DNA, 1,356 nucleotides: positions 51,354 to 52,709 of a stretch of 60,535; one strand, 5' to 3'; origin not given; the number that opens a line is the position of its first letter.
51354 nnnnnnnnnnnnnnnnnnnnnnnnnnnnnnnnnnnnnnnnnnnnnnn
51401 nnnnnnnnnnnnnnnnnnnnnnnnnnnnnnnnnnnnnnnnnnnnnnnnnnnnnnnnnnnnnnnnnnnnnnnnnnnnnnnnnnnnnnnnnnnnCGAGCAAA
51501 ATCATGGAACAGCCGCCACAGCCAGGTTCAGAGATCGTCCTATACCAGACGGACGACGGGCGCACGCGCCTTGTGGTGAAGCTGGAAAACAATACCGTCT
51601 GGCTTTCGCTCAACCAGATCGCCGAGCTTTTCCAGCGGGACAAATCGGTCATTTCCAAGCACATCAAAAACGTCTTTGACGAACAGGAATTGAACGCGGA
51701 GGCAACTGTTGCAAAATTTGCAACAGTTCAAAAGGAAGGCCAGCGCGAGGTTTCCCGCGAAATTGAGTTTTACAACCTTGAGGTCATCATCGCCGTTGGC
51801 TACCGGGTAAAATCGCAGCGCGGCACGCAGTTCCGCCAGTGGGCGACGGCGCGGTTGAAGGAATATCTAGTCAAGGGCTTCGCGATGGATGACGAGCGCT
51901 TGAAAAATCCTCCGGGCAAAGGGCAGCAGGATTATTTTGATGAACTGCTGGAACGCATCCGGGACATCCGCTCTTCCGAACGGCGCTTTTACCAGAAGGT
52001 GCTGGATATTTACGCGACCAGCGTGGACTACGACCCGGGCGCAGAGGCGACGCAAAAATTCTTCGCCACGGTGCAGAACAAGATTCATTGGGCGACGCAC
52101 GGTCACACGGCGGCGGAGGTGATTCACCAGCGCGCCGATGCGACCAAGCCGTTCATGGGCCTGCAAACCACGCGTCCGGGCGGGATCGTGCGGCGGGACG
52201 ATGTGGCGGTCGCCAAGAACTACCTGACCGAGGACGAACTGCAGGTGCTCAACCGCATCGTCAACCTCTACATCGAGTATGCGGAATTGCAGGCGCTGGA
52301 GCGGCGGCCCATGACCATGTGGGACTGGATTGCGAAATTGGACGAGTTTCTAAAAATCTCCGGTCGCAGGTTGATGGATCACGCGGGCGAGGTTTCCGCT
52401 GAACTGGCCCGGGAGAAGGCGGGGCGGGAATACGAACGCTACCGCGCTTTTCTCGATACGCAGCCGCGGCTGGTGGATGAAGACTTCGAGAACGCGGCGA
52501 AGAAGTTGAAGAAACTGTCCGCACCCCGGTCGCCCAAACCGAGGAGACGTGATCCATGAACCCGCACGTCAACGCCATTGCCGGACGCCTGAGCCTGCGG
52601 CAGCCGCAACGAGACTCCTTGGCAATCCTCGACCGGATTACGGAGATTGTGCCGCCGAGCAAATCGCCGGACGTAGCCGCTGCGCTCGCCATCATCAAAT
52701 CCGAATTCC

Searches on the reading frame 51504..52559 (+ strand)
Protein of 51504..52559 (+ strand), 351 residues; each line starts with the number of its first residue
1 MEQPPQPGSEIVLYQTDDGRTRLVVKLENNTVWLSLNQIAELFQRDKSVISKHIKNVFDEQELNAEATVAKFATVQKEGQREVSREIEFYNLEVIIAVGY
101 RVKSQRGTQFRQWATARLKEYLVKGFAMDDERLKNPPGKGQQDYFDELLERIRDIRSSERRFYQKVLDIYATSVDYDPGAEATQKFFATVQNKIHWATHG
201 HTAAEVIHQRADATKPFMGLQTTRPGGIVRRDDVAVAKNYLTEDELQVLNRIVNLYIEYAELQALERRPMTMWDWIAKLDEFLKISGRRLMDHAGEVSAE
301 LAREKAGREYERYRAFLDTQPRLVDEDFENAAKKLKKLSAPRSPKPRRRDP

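Call 4: search_protein_families(library=pfam, proteins=[window:51504-52559:+], max_evalue=0.01)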
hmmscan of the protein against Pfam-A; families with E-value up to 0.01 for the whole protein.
window:51504-52559:+ (351 aa): 1 family
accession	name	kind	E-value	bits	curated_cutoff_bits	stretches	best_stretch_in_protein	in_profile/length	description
PF13310.11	Virulence_RhuM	-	1.1e-114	382.4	33.7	1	67-315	1-246/252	Virulence protein RhuM family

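Call 5: search_protein_families(library=padloc, proteins=[window:51504-52559:+], max_evalue=0.01)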
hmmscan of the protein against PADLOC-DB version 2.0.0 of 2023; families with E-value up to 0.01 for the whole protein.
window:51504-52559:+ (351 aa): 39 families (the best 25 are shown)
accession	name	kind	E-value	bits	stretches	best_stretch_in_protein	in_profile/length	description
PDLC04853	PDC-S05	-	9.7e-144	476.6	1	8-338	5-328/336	-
PDLC04851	PDC-S05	-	1.4e-143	476.1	1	7-337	8-336/342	-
PDLC04852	PDC-S05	-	7.9e-141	466.9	1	5-339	7-336/346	-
PDLC04843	PDC-S05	-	5.8e-139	460.9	1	8-338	5-325/330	-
PDLC04868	PDC-S05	-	7e-128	424.4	1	9-337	6-331/335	-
PDLC04864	PDC-S05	-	1.5e-122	406.2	1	64-340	2-271/277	-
PDLC04871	PDC-S05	-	3.9e-119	396.6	1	9-335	131-458/468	-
PDLC04870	PDC-S05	-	7.4e-95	314.4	1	5-213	5-209/214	-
PDLC04876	PDC-S05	-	1.7e-74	247.3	1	7-173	6-171/174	-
PDLC04872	PDC-S05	-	2.9e-60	200.5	1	8-139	4-135/152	-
PDLC04965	PDC-S23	-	1.7e-59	199.9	1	8-169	4-166/327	-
PDLC04854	PDC-S05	-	1.8e-58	195.7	1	9-136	4-131/212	-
PDLC04964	PDC-S23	-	1.8e-57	193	1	9-138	4-133/331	-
PDLC04858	PDC-S05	-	1.1e-55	185.2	1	9-136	5-129/138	-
PDLC04879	PDC-S05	-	6.8e-52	174.7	1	9-131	5-125/285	-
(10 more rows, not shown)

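Call 24: search_protein_families(library=ncbifam, proteins=[window:51504-52559:+], max_evalue=0.001)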
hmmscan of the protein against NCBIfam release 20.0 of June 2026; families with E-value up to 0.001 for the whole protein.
window:51504-52559:+ (351 aa): 0 families
